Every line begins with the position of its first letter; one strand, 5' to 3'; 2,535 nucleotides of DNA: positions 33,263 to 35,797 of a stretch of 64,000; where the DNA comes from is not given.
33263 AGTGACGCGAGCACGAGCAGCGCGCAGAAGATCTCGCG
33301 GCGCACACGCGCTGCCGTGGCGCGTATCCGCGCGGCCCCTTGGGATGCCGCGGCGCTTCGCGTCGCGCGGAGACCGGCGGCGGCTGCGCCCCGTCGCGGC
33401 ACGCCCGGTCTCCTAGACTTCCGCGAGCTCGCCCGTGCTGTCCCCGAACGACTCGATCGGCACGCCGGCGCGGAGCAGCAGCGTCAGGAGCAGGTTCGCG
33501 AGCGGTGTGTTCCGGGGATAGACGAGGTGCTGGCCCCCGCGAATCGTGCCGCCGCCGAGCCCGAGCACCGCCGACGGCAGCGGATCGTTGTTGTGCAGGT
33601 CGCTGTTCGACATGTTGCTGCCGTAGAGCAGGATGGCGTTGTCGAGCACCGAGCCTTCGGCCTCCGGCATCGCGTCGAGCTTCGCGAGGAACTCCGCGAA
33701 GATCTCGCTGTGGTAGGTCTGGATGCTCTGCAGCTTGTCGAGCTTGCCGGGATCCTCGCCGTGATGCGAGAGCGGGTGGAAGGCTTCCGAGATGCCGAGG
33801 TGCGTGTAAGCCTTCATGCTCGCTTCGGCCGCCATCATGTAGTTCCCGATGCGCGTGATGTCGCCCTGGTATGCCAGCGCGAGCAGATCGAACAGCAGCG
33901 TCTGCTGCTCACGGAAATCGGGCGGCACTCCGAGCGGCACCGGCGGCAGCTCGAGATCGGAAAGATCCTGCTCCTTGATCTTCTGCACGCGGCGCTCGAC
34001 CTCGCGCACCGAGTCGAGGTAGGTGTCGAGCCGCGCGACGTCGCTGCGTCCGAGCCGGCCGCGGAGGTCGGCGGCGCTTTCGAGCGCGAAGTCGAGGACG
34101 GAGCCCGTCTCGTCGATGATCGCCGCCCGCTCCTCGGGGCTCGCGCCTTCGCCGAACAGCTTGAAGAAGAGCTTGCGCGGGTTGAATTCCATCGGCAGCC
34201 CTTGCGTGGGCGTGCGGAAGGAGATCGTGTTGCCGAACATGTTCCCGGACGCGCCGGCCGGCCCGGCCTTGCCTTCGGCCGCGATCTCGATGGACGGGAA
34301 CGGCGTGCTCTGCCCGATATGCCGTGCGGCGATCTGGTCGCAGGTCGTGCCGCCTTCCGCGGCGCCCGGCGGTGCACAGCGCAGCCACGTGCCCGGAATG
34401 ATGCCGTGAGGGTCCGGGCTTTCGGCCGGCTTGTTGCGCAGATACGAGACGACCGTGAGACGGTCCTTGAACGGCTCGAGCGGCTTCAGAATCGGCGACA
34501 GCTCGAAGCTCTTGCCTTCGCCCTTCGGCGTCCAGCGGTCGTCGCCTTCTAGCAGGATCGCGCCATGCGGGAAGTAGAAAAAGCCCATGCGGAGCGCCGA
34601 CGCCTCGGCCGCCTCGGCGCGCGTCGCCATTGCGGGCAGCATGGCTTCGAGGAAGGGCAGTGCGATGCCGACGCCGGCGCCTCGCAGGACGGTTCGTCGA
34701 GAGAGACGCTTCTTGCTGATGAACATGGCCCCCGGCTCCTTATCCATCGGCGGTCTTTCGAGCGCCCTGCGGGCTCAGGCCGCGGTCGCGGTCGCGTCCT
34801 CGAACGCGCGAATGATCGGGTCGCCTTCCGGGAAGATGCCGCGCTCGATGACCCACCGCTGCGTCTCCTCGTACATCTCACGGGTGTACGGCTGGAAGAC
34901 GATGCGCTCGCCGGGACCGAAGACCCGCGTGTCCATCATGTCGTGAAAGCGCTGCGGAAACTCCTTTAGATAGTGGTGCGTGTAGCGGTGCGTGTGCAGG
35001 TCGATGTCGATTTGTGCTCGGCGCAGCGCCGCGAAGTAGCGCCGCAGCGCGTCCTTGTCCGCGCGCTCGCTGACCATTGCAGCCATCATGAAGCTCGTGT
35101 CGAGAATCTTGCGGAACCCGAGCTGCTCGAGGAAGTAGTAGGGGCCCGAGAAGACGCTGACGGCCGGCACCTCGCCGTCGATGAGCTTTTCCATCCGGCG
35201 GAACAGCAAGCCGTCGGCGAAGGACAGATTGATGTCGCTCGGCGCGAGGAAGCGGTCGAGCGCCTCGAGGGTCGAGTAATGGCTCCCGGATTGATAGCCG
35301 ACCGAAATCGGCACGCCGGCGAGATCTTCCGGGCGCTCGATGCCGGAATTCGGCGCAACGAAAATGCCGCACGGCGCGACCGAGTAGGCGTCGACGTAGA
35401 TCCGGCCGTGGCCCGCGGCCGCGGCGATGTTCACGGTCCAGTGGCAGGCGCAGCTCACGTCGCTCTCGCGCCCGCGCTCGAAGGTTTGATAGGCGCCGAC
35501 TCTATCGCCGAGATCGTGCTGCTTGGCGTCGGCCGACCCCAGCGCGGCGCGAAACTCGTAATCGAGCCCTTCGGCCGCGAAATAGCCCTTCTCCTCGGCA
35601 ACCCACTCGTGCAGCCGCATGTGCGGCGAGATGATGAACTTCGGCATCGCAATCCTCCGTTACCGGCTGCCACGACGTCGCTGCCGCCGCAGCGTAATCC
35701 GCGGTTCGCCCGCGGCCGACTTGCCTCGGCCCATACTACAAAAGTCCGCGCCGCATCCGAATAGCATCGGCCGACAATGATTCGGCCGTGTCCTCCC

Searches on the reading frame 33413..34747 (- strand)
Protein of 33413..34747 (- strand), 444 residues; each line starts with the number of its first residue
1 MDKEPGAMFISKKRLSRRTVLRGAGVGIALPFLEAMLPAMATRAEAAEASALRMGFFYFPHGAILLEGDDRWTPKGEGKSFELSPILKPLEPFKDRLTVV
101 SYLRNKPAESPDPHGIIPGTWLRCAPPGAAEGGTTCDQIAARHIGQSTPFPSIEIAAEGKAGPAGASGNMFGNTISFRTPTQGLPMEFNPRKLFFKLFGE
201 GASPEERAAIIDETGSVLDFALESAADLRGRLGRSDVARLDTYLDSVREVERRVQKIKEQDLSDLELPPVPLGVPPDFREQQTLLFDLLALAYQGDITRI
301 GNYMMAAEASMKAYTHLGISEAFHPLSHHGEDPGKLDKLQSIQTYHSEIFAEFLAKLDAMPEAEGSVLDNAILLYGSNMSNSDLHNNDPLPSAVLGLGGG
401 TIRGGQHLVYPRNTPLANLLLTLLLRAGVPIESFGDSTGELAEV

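Call 69: search_protein_families(library=pfam, proteins=[window:33413-34747:-], max_evalue=0.001)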
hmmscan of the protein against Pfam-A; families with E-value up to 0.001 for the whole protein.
window:33413-34747:- (444 aa): 1 family
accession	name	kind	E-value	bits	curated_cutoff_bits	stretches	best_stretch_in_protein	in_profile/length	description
PF07586.16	HXXSHH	-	1.4e-76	258.4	30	1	53-351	1-307/307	Protein of unknown function (DUF1552)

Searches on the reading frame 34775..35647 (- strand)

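Call 69: search_protein_families(library=pfam, proteins=[window:34775-35647:-], max_evalue=0.001)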
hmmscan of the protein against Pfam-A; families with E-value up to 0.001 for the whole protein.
window:34775-35647:- (290 aa): 1 family
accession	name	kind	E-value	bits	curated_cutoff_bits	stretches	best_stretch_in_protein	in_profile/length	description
PF09084.16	NMT1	-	4.1e-05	24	20.5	0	16-43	9-36/216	NMT1/THI5 like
